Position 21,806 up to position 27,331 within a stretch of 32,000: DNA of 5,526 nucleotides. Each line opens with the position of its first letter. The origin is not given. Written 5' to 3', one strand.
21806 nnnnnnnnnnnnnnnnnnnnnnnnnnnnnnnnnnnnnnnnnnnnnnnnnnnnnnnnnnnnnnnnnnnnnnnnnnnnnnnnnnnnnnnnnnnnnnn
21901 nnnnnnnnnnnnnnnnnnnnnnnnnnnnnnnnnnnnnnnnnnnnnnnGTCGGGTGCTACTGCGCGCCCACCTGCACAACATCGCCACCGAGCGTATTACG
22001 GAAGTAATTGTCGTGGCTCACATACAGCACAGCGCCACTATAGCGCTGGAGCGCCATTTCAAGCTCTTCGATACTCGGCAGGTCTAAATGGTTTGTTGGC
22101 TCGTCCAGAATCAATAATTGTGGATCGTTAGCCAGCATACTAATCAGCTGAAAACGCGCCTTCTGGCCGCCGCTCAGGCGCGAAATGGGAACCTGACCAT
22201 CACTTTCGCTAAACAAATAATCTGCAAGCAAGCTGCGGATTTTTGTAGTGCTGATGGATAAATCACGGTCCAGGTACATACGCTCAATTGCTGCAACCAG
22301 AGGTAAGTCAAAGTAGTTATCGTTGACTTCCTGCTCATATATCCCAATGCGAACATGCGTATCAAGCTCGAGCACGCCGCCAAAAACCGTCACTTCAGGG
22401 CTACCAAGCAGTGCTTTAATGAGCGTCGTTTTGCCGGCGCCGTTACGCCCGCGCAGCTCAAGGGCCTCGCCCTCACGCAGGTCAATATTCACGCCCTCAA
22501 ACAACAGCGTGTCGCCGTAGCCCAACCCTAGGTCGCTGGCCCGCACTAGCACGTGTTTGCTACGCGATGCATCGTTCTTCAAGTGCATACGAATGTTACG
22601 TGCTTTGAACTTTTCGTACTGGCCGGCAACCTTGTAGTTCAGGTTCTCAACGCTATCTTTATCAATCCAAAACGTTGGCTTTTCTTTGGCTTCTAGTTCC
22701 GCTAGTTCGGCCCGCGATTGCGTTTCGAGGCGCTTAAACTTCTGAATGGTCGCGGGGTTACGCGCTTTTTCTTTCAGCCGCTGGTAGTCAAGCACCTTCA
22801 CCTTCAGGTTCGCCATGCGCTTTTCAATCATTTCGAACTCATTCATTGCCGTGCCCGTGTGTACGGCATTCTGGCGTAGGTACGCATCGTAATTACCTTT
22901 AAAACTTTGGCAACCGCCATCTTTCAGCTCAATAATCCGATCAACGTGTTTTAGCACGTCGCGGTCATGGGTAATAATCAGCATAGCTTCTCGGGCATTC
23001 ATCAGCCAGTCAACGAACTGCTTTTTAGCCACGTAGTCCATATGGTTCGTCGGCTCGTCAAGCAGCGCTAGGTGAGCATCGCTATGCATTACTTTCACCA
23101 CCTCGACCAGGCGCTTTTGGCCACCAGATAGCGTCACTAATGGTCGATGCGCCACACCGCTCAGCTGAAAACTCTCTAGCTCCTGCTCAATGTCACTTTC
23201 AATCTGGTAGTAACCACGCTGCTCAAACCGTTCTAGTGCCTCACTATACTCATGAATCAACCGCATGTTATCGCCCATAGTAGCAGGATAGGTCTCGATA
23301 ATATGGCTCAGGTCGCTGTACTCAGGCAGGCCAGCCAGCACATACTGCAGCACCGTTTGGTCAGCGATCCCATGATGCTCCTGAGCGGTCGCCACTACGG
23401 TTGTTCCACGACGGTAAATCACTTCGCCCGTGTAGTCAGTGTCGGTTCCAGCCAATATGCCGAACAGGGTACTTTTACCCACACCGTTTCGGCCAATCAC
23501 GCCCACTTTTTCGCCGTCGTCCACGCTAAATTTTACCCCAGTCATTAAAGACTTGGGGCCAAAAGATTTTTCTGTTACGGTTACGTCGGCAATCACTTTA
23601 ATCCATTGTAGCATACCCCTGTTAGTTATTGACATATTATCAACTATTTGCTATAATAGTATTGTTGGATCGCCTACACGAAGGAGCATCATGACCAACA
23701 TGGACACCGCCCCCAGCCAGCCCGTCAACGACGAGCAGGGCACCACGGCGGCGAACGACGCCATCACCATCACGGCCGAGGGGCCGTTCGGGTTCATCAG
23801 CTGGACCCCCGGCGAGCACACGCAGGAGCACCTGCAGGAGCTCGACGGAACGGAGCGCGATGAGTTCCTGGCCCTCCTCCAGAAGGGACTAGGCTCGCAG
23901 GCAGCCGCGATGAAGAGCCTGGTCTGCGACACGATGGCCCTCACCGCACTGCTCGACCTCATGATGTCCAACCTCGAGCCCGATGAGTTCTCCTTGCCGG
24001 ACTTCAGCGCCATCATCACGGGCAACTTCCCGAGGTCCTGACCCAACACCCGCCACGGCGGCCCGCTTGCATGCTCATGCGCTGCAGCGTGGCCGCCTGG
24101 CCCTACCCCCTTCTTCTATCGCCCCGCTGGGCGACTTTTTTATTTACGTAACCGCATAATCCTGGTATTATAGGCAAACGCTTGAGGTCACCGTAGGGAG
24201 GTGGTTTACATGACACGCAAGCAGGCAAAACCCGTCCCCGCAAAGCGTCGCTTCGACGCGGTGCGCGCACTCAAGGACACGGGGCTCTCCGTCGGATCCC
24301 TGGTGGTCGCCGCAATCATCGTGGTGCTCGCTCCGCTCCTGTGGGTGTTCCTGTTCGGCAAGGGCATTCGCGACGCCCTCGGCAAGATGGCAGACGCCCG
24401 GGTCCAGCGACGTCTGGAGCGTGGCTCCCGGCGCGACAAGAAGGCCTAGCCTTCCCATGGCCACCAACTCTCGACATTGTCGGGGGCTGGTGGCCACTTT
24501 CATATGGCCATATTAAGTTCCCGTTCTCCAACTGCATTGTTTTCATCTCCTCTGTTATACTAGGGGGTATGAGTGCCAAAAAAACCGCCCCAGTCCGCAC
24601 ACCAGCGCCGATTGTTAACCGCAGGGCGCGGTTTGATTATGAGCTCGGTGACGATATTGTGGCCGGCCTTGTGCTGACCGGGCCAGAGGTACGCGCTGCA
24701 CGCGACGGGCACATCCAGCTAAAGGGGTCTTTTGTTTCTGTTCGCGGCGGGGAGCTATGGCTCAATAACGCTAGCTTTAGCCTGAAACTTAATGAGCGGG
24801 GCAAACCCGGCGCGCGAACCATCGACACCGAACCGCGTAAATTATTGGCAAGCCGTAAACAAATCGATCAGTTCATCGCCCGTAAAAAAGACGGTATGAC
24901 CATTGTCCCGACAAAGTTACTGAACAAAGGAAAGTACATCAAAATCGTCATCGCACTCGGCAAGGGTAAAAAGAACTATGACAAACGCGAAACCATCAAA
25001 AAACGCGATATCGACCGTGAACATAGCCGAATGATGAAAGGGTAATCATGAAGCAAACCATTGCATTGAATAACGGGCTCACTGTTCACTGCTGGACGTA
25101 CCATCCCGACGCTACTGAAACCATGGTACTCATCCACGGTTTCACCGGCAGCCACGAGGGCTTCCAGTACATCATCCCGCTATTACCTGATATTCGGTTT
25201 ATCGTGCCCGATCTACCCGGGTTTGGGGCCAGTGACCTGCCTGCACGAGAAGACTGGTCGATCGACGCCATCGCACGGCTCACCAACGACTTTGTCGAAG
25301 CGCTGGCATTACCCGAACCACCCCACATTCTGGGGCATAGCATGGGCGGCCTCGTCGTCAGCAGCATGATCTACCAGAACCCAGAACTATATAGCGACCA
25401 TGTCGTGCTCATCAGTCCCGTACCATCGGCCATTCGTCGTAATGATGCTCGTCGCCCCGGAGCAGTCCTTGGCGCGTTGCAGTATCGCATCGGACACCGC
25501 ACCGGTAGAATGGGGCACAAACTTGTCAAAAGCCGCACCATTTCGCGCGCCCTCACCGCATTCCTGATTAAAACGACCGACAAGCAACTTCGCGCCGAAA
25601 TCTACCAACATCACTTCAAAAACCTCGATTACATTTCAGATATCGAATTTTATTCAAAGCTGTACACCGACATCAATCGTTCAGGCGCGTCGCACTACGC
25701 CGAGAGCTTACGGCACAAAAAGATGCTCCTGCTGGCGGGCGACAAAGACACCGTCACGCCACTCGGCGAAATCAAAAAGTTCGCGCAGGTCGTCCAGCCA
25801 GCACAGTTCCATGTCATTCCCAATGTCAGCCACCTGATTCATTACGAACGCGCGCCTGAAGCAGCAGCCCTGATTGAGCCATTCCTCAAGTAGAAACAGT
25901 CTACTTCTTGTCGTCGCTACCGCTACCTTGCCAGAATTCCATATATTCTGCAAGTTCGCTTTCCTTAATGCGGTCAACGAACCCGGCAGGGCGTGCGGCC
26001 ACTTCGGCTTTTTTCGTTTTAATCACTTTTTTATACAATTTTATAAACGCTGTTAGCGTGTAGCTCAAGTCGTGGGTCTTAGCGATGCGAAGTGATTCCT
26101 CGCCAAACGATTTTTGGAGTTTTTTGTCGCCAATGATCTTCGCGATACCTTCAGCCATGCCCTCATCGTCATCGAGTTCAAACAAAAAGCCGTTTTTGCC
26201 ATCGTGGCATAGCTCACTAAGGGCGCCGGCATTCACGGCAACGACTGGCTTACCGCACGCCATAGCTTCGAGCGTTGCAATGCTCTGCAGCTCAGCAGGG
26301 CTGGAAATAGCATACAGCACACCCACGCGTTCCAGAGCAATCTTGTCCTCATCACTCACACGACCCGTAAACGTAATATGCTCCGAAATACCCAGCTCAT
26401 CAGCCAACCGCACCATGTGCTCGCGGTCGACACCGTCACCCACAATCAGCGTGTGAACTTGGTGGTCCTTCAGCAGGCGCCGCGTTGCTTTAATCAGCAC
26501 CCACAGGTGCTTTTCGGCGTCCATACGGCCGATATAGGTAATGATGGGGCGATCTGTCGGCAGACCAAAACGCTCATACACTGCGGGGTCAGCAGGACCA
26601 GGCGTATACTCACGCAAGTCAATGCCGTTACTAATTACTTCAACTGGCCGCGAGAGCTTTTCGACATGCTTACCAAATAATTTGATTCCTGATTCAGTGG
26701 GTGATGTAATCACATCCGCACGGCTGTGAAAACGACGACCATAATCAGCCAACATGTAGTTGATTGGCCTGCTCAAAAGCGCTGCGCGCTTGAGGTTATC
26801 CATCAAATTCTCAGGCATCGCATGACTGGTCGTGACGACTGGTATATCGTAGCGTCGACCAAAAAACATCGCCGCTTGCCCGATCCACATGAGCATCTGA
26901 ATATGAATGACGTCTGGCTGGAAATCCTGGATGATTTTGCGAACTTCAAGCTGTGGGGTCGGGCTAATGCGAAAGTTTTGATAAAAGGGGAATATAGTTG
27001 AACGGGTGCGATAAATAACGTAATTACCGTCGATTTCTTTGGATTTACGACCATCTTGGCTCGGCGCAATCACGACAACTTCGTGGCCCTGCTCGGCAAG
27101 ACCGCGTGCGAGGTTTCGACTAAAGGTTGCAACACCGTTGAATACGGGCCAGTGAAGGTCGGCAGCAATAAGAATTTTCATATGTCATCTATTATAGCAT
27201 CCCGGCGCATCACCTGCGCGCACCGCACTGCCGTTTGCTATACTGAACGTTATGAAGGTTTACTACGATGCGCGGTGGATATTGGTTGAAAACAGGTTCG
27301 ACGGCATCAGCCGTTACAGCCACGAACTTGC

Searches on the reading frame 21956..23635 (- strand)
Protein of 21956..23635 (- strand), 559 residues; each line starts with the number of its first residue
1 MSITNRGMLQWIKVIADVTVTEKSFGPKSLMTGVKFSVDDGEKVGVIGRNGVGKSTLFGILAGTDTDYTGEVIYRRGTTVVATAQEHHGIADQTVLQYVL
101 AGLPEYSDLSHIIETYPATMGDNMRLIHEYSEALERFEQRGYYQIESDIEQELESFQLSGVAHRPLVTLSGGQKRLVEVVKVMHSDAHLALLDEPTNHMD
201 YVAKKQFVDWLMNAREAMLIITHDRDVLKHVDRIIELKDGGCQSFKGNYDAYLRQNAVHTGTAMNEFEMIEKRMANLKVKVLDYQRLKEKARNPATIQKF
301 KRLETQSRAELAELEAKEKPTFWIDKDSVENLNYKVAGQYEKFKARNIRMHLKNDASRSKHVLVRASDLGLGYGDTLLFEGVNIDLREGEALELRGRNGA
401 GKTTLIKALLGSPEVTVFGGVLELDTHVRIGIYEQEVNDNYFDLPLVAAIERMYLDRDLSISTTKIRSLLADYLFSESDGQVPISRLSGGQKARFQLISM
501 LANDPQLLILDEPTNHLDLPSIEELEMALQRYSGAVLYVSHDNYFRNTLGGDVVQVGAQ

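Call 6: search_protein_families(library=pfam, proteins=[window:21956-23635:-], max_evalue=10)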
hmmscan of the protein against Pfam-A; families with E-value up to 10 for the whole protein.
window:21956-23635:- (559 aa): 31 families (the best 25 are shown)
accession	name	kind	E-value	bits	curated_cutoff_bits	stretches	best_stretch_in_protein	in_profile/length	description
PF00005.33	ABC_tran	-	4.8e-41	141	25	2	32-197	2-137/137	ABC transporter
PF13304.12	AAA_21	-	1.4e-18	68.5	27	4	431-545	187-302/304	AAA domain, putative AbiEii toxin, Type IV TA system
PF02463.25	SMC_N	-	1e-08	35.3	40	2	147-238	121-212/220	RecF/RecN/SMC N terminal domain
PF13555.12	AAA_29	-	5.8e-07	29.6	27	2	379-409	12-42/61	P-loop containing region of AAA domain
PF01926.29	MMR_HSR1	-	2e-06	28.3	21.9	2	43-86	1-40/113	50S ribosome-binding GTPase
PF13238.12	AAA_18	-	1.4e-05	26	29.4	1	44-152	1-123/128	AAA domain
PF03193.22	RsgA_GTPase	-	5.6e-05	23.5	30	2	42-73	107-138/174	RsgA GTPase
PF12848.13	ABC_tran_Xtn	-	0.00012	22.6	25.9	1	235-309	1-73/85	ABC transporter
PF00350.29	Dynamin_N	-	0.001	19.5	27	1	44-232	1-146/168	Dynamin family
PF13401.12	AAA_22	-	0.0029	18.3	27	1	394-443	10-33/130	AAA domain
PF13476.12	AAA_23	-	0.0072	17.4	27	2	381-410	12-40/201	AAA domain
PF13191.12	AAA_16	-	0.015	16.2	32.6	1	390-416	25-51/167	AAA ATPase domain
PF00006.31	ATP-synt_ab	-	0.019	15.1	29.5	1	37-66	10-39/213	ATP synthase alpha/beta family, nucleotide-binding domain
PF13604.12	AAA_30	-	0.019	15.1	27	1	394-409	23-38/191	AAA domain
PF02421.24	FeoB_N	-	0.023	14.7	27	1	43-66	2-25/156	Ferrous iron transport protein B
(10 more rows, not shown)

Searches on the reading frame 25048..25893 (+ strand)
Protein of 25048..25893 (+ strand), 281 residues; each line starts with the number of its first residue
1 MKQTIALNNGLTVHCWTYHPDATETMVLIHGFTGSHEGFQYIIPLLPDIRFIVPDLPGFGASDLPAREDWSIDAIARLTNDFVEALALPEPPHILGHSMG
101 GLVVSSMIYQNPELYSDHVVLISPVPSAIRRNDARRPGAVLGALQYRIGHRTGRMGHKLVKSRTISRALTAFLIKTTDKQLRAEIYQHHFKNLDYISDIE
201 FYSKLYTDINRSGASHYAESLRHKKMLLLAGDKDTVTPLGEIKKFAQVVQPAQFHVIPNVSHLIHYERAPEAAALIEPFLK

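Call 6: search_protein_families(library=pfam, proteins=[window:25048-25893:+], max_evalue=10)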
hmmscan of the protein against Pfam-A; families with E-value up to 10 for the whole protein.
window:25048-25893:+ (281 aa): 10 families
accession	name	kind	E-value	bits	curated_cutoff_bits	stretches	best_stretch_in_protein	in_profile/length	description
PF00561.26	Abhydrolase_1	-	2.4e-24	86.8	25.8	1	25-268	2-244/245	alpha/beta hydrolase fold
PF12697.13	Abhydrolase_6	-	2e-21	78.1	26.3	1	26-272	1-213/217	Alpha/beta hydrolase family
PF12146.15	Hydrolase_4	-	1.4e-14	54.5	27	1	23-268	4-238/239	Serine aminopeptidase, S33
PF06342.18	DUF1057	-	7.2e-05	22.4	21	1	20-101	32-115/297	Alpha/beta hydrolase of unknown function (DUF1057)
PF00326.27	Peptidase_S9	-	7.6e-05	22.7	22.6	2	211-268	132-193/213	Prolyl oligopeptidase family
PF07819.20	PGAP1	-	0.0013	19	24.3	1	73-133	74-137/233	PGAP1-like alpha/beta domain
PF00975.26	Thioesterase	-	0.0048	17.6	26.4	1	26-103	3-79/226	Thioesterase domain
PF05057.20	DUF676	-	0.009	16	20.3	1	94-110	82-98/217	Putative serine esterase (DUF676)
PF00756.26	Esterase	-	0.034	14.4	22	1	93-127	118-153/251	Putative esterase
PF12695.13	Abhydrolase_5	-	0.04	14.1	27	1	94-126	61-91/164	Alpha/beta hydrolase family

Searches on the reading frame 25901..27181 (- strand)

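Call 6: search_protein_families(library=pfam, proteins=[window:25901-27181:-], max_evalue=10)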
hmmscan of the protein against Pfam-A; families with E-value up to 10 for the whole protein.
window:25901-27181:- (426 aa): 9 families
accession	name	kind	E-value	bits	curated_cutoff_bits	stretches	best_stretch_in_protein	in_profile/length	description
PF00534.26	Glycos_transf_1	-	2.2e-34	118.9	26.4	1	205-362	9-168/172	Glycosyl transferases group 1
PF13439.12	Glyco_transf_4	-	6.7e-34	117.8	28.5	1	15-190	2-169/170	Glycosyltransferase Family 4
PF13692.12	Glyco_trans_1_4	-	2.9e-30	105.8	27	1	211-352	1-142/142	Glycosyl transferases group 1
PF13579.12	Glyco_trans_4_4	-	3.9e-19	70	29.7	1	15-186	1-158/158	Glycosyl transferase 4-like domain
PF13477.12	Glyco_trans_4_2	-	8.3e-07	29.7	23.4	1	19-120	11-107/139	Glycosyl transferase 4-like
PF20706.3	GT4-conflict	-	8.1e-06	25.5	26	1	6-316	3-311/385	Family 4 Glycosyltransferase in conflict systems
PF08323.17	Glyco_transf_5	-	0.00076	19.7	22.7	1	15-144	16-122/239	Starch synthase catalytic domain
PF13524.12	Glyco_trans_1_2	-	0.026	14.9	25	1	302-378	66-141/144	Glycosyl transferase-like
PF01370.27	Epimerase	-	0.14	11.9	20.9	1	22-92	12-68/240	NAD dependent epimerase/dehydratase family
